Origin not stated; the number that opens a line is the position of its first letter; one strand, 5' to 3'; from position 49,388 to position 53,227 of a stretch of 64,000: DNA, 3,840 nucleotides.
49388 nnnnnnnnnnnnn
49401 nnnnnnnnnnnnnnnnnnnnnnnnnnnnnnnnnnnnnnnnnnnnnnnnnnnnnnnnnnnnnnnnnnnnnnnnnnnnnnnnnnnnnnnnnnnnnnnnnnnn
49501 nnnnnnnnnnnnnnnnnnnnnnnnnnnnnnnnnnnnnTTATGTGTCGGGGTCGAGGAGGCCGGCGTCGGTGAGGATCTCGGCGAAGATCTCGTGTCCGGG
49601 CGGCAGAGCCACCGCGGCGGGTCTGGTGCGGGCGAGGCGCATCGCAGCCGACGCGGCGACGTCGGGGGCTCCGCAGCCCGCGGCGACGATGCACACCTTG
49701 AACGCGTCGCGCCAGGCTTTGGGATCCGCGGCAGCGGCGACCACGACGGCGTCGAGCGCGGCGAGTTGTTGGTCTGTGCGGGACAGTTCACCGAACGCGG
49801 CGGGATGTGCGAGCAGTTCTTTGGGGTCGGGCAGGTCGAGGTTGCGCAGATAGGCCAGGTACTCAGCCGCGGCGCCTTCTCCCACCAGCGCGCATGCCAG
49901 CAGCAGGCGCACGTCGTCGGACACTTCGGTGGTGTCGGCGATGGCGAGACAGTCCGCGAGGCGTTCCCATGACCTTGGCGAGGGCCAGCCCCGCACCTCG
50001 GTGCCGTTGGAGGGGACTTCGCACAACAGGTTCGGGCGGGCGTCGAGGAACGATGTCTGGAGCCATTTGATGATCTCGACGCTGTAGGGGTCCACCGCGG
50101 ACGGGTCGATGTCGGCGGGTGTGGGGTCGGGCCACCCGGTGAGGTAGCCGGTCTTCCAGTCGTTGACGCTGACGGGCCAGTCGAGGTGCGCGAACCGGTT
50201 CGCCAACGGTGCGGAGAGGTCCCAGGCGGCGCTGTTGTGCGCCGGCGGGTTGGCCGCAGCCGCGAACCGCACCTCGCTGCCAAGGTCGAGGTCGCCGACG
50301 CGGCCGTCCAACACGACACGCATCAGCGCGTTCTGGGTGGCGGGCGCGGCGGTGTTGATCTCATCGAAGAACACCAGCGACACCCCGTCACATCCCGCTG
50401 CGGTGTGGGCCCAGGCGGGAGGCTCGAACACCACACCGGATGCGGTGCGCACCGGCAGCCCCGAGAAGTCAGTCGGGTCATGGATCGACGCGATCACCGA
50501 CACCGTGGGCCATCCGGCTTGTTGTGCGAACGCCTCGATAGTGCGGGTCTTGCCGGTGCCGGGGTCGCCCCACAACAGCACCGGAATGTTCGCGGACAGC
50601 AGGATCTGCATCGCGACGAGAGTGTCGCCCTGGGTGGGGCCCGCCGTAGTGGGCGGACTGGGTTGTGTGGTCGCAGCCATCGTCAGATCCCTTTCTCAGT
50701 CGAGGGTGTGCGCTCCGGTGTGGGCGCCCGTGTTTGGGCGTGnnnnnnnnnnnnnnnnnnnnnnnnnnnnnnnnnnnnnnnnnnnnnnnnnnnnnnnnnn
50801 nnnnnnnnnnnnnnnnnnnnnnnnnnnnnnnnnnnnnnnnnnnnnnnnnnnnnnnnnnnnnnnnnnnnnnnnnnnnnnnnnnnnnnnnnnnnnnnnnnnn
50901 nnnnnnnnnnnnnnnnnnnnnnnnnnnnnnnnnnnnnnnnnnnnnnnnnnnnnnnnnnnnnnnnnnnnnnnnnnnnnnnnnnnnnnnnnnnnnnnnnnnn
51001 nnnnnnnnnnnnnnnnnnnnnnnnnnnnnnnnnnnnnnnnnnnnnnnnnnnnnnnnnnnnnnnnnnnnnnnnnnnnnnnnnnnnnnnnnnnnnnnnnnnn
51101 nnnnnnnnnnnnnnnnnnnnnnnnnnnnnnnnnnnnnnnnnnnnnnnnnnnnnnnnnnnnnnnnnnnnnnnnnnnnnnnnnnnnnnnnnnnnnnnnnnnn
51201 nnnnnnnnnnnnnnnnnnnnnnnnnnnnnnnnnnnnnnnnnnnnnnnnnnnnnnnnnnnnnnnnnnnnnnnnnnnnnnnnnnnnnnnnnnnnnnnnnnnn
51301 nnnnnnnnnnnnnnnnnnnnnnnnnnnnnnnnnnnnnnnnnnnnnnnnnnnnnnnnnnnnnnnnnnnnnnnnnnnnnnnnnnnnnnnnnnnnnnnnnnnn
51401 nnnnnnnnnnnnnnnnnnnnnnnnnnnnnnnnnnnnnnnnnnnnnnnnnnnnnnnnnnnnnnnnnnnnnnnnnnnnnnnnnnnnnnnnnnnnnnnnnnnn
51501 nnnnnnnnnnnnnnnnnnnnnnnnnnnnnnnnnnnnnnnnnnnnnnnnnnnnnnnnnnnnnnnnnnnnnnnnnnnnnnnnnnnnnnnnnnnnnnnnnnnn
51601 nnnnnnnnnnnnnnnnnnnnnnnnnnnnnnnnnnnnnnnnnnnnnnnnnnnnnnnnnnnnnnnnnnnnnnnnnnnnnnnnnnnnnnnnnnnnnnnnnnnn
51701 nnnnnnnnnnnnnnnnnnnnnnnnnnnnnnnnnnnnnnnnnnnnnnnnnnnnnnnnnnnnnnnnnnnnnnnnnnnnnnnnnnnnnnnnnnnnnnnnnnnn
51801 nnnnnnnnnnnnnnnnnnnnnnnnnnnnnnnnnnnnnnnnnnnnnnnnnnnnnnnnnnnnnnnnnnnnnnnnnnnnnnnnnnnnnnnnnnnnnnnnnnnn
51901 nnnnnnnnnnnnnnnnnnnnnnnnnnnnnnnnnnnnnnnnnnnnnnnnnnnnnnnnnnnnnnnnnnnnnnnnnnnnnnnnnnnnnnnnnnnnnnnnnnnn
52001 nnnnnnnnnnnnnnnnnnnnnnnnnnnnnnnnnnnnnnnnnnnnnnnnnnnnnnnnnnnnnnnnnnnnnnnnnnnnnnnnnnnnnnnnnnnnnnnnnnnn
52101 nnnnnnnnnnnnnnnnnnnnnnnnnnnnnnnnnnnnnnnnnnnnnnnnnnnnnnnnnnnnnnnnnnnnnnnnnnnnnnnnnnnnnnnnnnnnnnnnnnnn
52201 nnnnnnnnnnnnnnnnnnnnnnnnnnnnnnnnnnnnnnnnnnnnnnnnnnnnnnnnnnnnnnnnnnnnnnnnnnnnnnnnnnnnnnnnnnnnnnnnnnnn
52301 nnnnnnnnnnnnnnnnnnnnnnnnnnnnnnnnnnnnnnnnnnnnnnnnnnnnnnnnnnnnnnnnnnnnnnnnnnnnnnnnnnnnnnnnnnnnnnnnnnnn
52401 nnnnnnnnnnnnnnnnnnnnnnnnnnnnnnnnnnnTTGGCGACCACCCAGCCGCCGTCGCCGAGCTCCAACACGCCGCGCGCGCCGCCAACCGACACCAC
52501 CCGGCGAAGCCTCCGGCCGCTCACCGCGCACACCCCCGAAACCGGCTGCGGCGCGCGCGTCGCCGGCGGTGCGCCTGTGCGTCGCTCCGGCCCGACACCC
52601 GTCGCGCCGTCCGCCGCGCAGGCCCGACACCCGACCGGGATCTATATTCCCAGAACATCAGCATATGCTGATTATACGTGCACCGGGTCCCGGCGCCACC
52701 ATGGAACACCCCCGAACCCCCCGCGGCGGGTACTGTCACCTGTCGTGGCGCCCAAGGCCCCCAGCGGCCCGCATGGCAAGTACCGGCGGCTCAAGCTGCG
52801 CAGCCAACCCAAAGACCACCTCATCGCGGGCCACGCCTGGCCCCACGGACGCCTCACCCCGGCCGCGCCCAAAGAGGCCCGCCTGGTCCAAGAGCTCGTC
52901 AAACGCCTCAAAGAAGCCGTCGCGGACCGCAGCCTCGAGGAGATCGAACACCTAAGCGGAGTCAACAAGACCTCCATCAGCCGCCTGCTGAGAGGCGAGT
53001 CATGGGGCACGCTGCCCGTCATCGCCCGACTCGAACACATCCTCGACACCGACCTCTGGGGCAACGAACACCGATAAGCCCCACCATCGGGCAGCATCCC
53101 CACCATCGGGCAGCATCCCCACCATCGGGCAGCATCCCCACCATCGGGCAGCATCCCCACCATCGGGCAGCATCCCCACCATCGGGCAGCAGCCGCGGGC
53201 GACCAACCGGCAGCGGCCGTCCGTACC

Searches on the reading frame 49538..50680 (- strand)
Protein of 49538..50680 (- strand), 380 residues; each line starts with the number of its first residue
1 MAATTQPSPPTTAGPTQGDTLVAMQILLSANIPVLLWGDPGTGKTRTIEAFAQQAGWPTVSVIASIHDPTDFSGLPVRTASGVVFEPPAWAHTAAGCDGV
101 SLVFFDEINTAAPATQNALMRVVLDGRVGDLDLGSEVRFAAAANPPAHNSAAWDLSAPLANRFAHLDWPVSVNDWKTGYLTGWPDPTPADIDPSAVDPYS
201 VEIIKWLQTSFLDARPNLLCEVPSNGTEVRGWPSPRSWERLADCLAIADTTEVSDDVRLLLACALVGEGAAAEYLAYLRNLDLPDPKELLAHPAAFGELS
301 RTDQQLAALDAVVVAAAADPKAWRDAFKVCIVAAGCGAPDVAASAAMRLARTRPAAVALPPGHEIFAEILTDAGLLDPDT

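Call 13: search_protein_families(library=pfam, proteins=[window:49538-50680:-], max_evalue=0.01)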
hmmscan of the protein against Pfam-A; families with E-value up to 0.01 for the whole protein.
window:49538-50680:- (380 aa): 7 families
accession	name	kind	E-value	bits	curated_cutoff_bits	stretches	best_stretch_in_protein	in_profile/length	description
PF00004.35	AAA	-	8.4e-07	29.9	21.2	1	34-146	1-111/131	ATPase family associated with various cellular activities (AAA)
PF07728.20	AAA_5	-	9.4e-07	29.4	22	1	33-141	1-108/139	AAA domain (dynein-related subfamily)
PF07726.17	AAA_3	-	0.00017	21.9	27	1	34-129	2-92/131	ATPase family associated with various cellular activities (AAA)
PF13191.12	AAA_16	-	0.00066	20.6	32.6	0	34-56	27-49/167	AAA ATPase domain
PF12775.13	AAA_7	-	0.0011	19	25.8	1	23-55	25-57/181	P-loop containing dynein motor region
PF00158.32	Sigma54_activat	-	0.0019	18.4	20.2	0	102-130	96-124/168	Sigma-54 interaction domain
PF07724.20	AAA_2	-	0.0063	17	27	0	99-130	75-106/166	AAA domain (Cdc48 subfamily)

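Call 30: find_encoding_contigs(protein=window:49538-50680:-, flank=10000, max_places=4)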
Protein window:49538-50680:- (380 aa): 1 contig read that carries it; 1 place shown.
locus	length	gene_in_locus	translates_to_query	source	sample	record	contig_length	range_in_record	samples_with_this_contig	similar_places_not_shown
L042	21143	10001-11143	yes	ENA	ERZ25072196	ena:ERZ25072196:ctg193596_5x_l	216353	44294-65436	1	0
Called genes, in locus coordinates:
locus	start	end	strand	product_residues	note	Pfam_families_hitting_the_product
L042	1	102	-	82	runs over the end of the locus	-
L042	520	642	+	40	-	-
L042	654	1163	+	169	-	-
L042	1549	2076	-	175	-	-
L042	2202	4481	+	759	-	-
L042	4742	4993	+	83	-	-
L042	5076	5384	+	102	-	-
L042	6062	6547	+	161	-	PF00275:EPSP_synthase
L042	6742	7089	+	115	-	PF00275:EPSP_synthase (weak)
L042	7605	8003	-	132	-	-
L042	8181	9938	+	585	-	PF25591:LRV_2 (faint), PF13646:HEAT_2 (faint), PF02985:HEAT (faint), PF01816:LRV (weak)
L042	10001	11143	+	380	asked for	PF00004:AAA (weak), PF07728:AAA_5 (weak)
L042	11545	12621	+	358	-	PF13203:DUF2201_N, PF09967:DUF2201, PF13519:VWA_2 (faint)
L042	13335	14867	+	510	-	-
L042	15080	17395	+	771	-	PF12161:HsdM_N, PF02384:N6_Mtase, PF07669:Eco57I (weak)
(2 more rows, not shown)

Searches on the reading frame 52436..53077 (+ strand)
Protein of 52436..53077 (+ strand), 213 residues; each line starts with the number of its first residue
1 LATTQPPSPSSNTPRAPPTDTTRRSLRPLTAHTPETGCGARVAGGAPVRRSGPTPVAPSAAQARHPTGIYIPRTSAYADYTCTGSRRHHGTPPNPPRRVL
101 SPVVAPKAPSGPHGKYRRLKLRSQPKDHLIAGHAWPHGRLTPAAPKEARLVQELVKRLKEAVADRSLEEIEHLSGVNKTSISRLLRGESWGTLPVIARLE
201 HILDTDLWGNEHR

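Call 56: search_protein_families(library=pfam, proteins=[window:52436-53077:+], max_evalue=0.01)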
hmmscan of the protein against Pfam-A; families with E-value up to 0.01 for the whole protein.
window:52436-53077:+ (213 aa): 2 families
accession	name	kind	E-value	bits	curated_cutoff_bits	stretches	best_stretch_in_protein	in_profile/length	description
PF01381.28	HTH_3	-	0.0026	18.2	23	1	165-207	10-52/55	Helix-turn-helix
PF13560.12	HTH_31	-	0.0051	17.5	27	0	155-206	6-57/64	Helix-turn-helix domain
